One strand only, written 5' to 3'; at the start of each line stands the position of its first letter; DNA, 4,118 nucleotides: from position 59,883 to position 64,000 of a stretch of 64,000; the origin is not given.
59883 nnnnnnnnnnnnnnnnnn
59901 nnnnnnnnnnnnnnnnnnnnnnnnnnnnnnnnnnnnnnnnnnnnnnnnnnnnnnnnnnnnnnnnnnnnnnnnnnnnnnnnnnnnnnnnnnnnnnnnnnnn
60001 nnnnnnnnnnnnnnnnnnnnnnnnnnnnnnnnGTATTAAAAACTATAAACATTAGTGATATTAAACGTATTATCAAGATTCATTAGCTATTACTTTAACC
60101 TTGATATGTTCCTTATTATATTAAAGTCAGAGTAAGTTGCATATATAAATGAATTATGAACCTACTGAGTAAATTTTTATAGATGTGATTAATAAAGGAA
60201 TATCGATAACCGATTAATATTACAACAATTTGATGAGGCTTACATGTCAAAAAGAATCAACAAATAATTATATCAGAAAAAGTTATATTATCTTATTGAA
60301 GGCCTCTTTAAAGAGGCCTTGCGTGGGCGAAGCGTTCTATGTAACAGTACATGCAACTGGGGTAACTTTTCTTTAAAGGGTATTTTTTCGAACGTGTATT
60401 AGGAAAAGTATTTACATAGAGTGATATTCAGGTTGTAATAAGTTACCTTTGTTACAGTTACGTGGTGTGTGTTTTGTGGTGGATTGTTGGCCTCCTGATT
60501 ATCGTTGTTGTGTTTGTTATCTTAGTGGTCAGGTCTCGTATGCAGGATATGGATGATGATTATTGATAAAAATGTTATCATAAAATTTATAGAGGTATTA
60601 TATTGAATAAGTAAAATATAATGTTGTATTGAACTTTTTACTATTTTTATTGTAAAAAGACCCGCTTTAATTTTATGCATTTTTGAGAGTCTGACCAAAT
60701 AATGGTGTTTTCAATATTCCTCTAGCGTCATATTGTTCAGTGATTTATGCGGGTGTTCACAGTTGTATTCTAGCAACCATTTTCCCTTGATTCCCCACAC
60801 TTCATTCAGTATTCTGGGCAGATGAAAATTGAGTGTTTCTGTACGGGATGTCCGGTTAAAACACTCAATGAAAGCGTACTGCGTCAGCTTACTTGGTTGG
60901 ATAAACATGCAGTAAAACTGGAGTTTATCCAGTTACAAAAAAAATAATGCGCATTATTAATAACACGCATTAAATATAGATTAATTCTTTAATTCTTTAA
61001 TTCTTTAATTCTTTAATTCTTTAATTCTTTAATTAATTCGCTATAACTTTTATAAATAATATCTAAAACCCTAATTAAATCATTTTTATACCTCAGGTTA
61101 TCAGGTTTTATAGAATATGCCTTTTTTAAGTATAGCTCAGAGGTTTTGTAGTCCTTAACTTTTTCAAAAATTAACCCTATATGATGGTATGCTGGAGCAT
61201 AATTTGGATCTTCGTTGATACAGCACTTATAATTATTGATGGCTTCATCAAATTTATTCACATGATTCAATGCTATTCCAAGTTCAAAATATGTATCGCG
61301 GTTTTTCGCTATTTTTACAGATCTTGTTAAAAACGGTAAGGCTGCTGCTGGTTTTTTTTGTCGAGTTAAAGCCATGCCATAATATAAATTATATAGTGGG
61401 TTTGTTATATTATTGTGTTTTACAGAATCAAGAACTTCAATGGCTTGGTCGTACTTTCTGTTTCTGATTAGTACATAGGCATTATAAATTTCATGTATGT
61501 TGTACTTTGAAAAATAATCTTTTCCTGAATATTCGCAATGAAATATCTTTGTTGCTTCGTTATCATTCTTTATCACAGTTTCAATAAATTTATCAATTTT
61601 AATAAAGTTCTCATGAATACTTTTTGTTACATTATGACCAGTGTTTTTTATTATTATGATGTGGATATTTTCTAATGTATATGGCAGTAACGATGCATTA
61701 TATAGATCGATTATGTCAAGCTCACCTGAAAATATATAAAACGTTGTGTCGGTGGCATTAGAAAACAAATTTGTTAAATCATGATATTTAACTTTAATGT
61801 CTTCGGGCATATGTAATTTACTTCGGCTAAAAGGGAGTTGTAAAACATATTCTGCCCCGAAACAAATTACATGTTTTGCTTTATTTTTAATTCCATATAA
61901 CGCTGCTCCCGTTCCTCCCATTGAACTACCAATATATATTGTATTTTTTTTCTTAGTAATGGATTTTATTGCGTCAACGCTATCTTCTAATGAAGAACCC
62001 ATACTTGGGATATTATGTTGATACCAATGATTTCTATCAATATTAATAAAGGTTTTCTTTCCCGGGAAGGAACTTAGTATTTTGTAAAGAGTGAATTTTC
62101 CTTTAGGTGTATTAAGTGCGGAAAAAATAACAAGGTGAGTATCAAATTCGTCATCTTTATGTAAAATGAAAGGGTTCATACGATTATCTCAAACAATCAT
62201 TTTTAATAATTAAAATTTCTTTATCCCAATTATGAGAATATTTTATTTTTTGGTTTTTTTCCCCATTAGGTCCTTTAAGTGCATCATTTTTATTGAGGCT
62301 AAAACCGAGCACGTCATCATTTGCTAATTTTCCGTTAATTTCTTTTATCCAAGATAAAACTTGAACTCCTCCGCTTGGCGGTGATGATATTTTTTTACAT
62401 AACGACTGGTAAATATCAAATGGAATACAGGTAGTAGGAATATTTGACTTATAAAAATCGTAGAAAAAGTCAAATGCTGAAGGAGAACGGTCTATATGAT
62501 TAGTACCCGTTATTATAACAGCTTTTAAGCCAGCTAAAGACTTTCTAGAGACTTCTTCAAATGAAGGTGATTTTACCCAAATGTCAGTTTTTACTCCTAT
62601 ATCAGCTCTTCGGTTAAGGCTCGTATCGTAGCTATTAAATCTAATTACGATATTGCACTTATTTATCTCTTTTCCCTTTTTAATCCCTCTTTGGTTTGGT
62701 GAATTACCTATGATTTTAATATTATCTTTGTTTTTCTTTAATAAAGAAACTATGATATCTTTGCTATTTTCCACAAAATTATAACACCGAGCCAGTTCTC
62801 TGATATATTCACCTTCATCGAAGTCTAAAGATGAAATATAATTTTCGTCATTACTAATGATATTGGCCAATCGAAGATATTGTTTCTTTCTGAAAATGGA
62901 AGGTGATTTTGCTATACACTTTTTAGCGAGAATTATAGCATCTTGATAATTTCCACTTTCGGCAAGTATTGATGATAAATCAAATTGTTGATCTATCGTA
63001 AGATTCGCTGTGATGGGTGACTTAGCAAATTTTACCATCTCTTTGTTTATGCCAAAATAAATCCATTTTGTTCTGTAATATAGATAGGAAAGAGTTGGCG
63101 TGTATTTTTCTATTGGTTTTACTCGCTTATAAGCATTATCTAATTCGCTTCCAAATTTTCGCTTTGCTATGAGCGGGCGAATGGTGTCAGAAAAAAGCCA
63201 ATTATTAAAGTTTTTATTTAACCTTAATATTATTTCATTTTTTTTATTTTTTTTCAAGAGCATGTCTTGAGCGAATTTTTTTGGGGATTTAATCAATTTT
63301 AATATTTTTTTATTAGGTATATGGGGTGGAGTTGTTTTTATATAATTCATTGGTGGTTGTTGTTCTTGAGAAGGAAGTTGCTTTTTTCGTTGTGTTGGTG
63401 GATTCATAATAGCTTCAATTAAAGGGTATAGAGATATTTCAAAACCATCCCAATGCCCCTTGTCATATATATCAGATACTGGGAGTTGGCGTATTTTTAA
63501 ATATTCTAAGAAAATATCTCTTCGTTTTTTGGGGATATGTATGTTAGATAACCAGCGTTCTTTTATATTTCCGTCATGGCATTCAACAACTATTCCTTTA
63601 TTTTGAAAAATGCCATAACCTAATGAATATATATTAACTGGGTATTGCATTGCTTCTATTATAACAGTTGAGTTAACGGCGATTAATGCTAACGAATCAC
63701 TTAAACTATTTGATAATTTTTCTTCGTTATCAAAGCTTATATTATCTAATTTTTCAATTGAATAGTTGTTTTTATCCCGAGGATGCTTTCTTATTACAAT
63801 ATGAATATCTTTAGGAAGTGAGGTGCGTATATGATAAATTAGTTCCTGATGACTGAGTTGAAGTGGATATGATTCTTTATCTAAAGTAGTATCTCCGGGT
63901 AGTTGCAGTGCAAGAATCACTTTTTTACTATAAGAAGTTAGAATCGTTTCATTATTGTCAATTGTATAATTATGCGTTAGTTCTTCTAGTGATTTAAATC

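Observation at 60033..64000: Strongly AT-rich foreign-looking segment after gspM, with an IS3-family remnant and two island-type genes where kpsM/kpsT-type capsule export genes might be expected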

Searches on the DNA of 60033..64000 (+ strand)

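Call 3: search_dna_similar(query=window:60033-64000:+, collection=ecoli_genomes, mode=near, max_rows=30)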
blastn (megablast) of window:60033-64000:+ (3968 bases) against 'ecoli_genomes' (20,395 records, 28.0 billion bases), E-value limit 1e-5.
Records with a match: 52; places in all: 52; records where one place covers at least 80% of the query: 22.
Genomes with a match: 52 of 5426; with a place that covers at least 80% of the query: 22. Places per genome that has any: lowest 1, median 1, highest 1. On chromosomes: 51 places; on plasmids: 1.
Best place of each record, by identity: >=99% 22; 80-90% 30.
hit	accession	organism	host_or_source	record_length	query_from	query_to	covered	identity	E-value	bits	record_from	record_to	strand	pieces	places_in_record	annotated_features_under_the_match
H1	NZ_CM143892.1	Escherichia coli strain E21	Homo sapiens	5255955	1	3968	100%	100.0%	0e+0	7429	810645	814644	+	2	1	glycosyltransferase family 29 protein | tetratricopeptide repeat protein | integrase core domain-containing protein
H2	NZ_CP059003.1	Escherichia coli strain 2D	Homo sapiens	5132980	1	3968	100%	100.0%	0e+0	7328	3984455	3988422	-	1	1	glycosyltransferase family 29 protein | tetratricopeptide repeat protein | integrase core domain-containing protein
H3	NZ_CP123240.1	Escherichia coli strain YZLc1-3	chicken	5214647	1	3968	100%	100.0%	0e+0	7328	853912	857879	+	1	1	glycosyltransferase family 29 protein | tetratricopeptide repeat protein | integrase core domain-containing protein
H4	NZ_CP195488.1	Escherichia coli strain 21AR0173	Homo sapiens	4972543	1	3968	100%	100.0%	0e+0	7328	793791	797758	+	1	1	glycosyltransferase family 29 protein | tetratricopeptide repeat protein | integrase core domain-containing protein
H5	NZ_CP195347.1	Escherichia coli strain 24AR0376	Homo sapiens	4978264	1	3968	100%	100.0%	0e+0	7328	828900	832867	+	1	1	glycosyltransferase family 29 protein | tetratricopeptide repeat protein | integrase core domain-containing protein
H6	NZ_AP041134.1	Escherichia coli strain WR3-3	Homo sapiens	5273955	1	3968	100%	100.0%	0e+0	7328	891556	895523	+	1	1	glycosyltransferase family 29 protein | tetratricopeptide repeat protein | integrase core domain-containing protein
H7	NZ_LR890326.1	Escherichia coli strain MINF_1A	Homo sapiens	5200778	1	3968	100%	100.0%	0e+0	7328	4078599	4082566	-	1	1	glycosyltransferase family 29 protein | tetratricopeptide repeat protein | integrase core domain-containing protein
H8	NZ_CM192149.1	Escherichia coli strain Ec-U3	Homo sapiens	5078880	1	3968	100%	100.0%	0e+0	7328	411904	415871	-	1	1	glycosyltransferase family 29 protein | tetratricopeptide repeat protein | integrase core domain-containing protein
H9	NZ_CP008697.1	Escherichia coli strain ST648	Homo sapiens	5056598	1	3968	100%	100.0%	0e+0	7321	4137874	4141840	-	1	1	glycosyltransferase family 29 protein | tetratricopeptide repeat protein | integrase core domain-containing protein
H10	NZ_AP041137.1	Escherichia coli strain WR14-2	Homo sapiens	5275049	1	3968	100%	100.0%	0e+0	7317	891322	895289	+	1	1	glycosyltransferase family 29 protein | tetratricopeptide repeat protein | integrase core domain-containing protein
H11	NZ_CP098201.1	Escherichia coli strain Z0117EC0056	Canis lupus familiaris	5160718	1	3968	100%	99.8%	0e+0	7276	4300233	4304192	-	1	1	glycosyltransferase family 29 protein | tetratricopeptide repeat protein | integrase core domain-containing protein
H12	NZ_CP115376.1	Escherichia coli strain CUVET20-PYO4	dog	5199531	1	3968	100%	99.8%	0e+0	7276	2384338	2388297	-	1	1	glycosyltransferase family 29 protein | tetratricopeptide repeat protein | integrase core domain-containing protein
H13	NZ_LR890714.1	Escherichia coli strain MSB1_6C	Homo sapiens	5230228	1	3968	100%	99.8%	0e+0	7271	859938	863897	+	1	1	glycosyltransferase family 29 protein | tetratricopeptide repeat protein | integrase core domain-containing protein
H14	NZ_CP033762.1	Escherichia coli strain FDAARGOS_536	Homo sapiens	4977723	1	3968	100%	99.7%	0e+0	7260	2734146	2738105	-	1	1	tetratricopeptide repeat protein | glycosyltransferase family 29 protein | glycosyltransferase | integrase core domain-containing protein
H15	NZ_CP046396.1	Escherichia coli strain ampC_0069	Homo sapiens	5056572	1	3968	100%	99.6%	0e+0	7254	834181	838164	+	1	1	glycosyltransferase family 29 protein | tetratricopeptide repeat protein | integrase core domain-containing protein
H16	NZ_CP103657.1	Escherichia coli strain 3150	Homo sapiens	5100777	1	3968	100%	99.6%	0e+0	7254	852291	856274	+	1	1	glycosyltransferase family 29 protein | tetratricopeptide repeat protein | integrase core domain-containing protein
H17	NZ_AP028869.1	Escherichia coli strain JBEHAAB-19-0176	Homo sapiens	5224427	1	3968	100%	99.6%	0e+0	7254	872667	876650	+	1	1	glycosyltransferase family 29 protein | tetratricopeptide repeat protein | integrase core domain-containing protein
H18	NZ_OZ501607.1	Escherichia coli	Homo sapiens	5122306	1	3968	100%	99.6%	0e+0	7254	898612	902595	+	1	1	glycosyltransferase family 29 protein | tetratricopeptide repeat protein | integrase core domain-containing protein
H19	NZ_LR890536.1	Escherichia coli strain MSB1_8B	Homo sapiens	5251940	1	3968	100%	99.6%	0e+0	7254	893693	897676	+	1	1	glycosyltransferase family 29 protein | tetratricopeptide repeat protein | integrase core domain-containing protein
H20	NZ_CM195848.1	Escherichia coli strain MEC2025-PR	Homo sapiens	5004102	1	3968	100%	99.6%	0e+0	7254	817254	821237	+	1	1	glycosyltransferase family 29 protein | tetratricopeptide repeat protein | integrase core domain-containing protein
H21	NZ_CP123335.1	Escherichia coli strain AREA_492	Homo sapiens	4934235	1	3968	100%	99.6%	0e+0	7225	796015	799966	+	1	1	glycosyltransferase family 29 protein | tetratricopeptide repeat protein | integrase core domain-containing protein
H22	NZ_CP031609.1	Escherichia coli strain N3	Homo sapiens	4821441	1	3968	100%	99.4%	0e+0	7184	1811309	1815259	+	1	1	glycosyltransferase family 29 protein | tetratricopeptide repeat protein | integrase core domain-containing protein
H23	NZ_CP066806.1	Escherichia coli strain TCM3e1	Homo sapiens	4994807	1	535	13%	83.7%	1e-137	501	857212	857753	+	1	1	none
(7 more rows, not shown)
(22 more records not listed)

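Call 5: get_annotated_region(hit=H3, flank=20000)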
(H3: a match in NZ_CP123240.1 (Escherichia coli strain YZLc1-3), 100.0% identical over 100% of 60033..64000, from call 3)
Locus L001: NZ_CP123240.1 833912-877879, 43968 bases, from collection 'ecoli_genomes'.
description: Escherichia coli strain YZLc1-3 chromosome, complete genome
organism: Escherichia coli strain YZLc1-3 (NCBI taxid 562)
replicon: chromosome; assembly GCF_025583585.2
host: chicken; source: feces; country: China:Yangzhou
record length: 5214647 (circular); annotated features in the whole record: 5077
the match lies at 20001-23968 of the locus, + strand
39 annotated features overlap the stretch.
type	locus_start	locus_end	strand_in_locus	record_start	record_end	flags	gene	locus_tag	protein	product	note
CDS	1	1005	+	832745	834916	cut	glcB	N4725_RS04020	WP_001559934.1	malate synthase G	-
CDS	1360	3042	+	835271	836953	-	glcA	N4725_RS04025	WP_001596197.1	glycolate permease GlcA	-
CDS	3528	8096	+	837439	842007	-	sslE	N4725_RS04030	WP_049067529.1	lipoprotein metalloprotease SslE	-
CDS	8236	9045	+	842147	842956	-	pppA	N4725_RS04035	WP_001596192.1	prepilin peptidase PppA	-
CDS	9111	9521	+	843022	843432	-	gspS2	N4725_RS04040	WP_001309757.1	type II secretion system pilot lipoprotein GspS-beta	-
CDS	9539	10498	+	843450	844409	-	gspC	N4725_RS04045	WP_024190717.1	type II secretion system protein GspC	-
CDS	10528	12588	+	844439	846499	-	gspD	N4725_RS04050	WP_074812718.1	type II secretion system secretin GspD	-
CDS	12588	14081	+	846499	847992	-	gspE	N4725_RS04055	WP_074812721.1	type II secretion system ATPase GspE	-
CDS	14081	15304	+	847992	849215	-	gspF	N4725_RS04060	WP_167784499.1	type II secretion system inner membrane protein GspF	-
CDS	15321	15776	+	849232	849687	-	gspG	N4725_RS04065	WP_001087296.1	type II secretion system major pseudopilin GspG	-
CDS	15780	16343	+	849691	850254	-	gspH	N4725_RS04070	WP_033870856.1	type II secretion system minor pseudopilin GspH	-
CDS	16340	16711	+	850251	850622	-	gspI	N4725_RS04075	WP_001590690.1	type II secretion system minor pseudopilin GspI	-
CDS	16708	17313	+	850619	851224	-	gspJ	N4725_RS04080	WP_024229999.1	type II secretion system minor pseudopilin GspJ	-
CDS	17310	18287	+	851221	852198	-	gspK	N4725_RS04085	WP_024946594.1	type II secretion system minor pseudopilin GspK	-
CDS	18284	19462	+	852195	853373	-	gspL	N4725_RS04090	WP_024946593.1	type II secretion system protein GspL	-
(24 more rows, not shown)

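Call 8: get_annotated_region(hit=H23, flank=12000)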
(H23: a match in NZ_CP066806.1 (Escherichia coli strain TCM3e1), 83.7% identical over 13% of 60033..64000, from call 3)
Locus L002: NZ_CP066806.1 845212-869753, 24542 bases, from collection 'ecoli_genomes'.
description: Escherichia coli strain TCM3e1 chromosome, complete genome
organism: Escherichia coli strain TCM3e1 (NCBI taxid 562)
replicon: chromosome; assembly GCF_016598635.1
host: Homo sapiens; source: -; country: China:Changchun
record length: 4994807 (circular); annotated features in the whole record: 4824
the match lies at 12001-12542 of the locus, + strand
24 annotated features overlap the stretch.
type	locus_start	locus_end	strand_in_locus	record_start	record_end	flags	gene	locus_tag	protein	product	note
CDS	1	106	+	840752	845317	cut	sslE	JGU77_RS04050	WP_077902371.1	lipoprotein metalloprotease SslE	-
CDS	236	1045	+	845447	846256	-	pppA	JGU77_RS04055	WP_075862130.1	prepilin peptidase PppA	-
CDS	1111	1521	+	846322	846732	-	gspS2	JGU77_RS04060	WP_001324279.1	type II secretion system pilot lipoprotein GspS-beta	-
CDS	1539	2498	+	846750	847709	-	gspC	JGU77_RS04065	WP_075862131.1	type II secretion system protein GspC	-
CDS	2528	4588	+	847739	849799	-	gspD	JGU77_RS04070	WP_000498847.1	type II secretion system secretin GspD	-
CDS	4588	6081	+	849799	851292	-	gspE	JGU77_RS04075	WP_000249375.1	type II secretion system ATPase GspE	-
CDS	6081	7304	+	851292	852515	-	gspF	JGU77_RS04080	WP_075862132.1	type II secretion system inner membrane protein GspF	-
CDS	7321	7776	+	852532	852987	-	gspG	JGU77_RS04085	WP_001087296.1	type II secretion system major pseudopilin GspG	-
CDS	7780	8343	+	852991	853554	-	gspH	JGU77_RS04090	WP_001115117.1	type II secretion system minor pseudopilin GspH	-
CDS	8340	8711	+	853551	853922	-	gspI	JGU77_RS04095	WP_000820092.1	type II secretion system minor pseudopilin GspI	-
CDS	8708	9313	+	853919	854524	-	gspJ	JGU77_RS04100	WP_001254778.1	type II secretion system minor pseudopilin GspJ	-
CDS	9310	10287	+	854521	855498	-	gspK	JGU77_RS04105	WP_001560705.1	type II secretion system minor pseudopilin GspK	-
CDS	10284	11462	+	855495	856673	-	gspL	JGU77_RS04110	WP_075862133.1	type II secretion system protein GspL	-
CDS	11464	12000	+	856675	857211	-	yghD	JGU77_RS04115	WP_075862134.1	GspM family type II secretion system protein YghD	-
CDS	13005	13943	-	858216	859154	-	-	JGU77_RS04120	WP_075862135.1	glycosyltransferase family 2 protein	-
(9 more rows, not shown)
